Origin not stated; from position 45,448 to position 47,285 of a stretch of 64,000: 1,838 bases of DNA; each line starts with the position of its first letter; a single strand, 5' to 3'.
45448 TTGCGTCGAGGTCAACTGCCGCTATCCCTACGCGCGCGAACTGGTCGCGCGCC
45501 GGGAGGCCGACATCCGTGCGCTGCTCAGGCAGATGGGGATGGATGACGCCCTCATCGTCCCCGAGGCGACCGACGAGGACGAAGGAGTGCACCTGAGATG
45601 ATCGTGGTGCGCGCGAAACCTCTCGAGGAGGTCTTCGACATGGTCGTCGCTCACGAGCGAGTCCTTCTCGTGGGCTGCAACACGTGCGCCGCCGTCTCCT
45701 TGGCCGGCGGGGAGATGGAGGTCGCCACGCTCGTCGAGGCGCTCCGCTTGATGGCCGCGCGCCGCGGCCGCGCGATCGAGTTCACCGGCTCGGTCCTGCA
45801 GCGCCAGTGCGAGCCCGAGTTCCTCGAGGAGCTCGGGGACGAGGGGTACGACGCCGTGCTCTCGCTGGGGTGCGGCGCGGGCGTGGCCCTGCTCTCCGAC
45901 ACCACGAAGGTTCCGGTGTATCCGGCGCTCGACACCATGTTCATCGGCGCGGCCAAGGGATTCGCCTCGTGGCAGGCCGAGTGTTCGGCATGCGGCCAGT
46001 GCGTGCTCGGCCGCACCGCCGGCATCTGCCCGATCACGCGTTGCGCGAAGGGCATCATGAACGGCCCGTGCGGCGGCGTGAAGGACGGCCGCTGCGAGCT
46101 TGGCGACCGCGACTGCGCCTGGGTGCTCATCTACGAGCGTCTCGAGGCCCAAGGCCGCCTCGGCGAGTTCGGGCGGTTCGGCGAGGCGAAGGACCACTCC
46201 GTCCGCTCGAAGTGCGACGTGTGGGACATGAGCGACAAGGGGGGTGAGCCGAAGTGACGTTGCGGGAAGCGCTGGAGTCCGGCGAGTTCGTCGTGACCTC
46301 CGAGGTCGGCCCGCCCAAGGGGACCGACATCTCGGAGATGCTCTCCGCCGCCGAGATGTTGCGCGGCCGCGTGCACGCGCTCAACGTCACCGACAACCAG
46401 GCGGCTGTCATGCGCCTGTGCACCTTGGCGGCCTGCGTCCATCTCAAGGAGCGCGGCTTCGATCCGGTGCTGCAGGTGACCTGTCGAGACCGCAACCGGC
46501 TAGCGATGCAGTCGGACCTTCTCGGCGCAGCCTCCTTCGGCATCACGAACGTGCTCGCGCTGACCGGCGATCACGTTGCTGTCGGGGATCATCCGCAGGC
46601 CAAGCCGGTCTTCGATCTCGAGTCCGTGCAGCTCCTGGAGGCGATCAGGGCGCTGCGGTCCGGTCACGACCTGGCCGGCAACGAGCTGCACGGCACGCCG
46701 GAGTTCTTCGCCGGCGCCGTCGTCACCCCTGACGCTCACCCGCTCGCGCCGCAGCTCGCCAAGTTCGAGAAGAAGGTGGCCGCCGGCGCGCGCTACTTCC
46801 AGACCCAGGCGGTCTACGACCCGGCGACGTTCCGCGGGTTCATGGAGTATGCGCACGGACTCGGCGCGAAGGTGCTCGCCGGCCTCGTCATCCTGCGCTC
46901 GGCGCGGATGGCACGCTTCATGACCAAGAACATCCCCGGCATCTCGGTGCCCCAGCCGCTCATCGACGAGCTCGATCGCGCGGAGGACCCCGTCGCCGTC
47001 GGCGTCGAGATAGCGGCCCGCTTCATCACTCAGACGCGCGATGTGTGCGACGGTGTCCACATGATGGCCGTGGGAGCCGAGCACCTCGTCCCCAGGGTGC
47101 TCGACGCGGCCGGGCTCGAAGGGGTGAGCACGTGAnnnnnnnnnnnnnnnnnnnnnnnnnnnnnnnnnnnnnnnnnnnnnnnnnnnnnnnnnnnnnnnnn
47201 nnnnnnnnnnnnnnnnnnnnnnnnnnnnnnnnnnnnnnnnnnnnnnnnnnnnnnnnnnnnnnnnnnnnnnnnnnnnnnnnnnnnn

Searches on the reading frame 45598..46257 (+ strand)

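Call 78: search_protein_families(library=pfam, proteins=[window:45598-46257:+], max_evalue=0.0001)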
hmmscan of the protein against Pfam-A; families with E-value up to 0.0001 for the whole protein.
window:45598-46257:+ (219 aa): 1 family
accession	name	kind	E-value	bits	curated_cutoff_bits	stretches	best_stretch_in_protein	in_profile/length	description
PF12225.13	DUF5981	-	1.5e-32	111.5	23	1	108-200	1-94/95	Methylene-tetrahydrofolate reductase C terminal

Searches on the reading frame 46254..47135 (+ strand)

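Call 78: search_protein_families(library=pfam, proteins=[window:46254-47135:+], max_evalue=0.0001)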
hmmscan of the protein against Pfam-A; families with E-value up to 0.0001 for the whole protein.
window:46254-47135:+ (293 aa): 1 family
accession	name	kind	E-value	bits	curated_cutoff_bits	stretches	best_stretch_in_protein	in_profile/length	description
PF02219.23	MTHFR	-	1.3e-36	126.9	24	1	3-287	2-287/287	Methylenetetrahydrofolate reductase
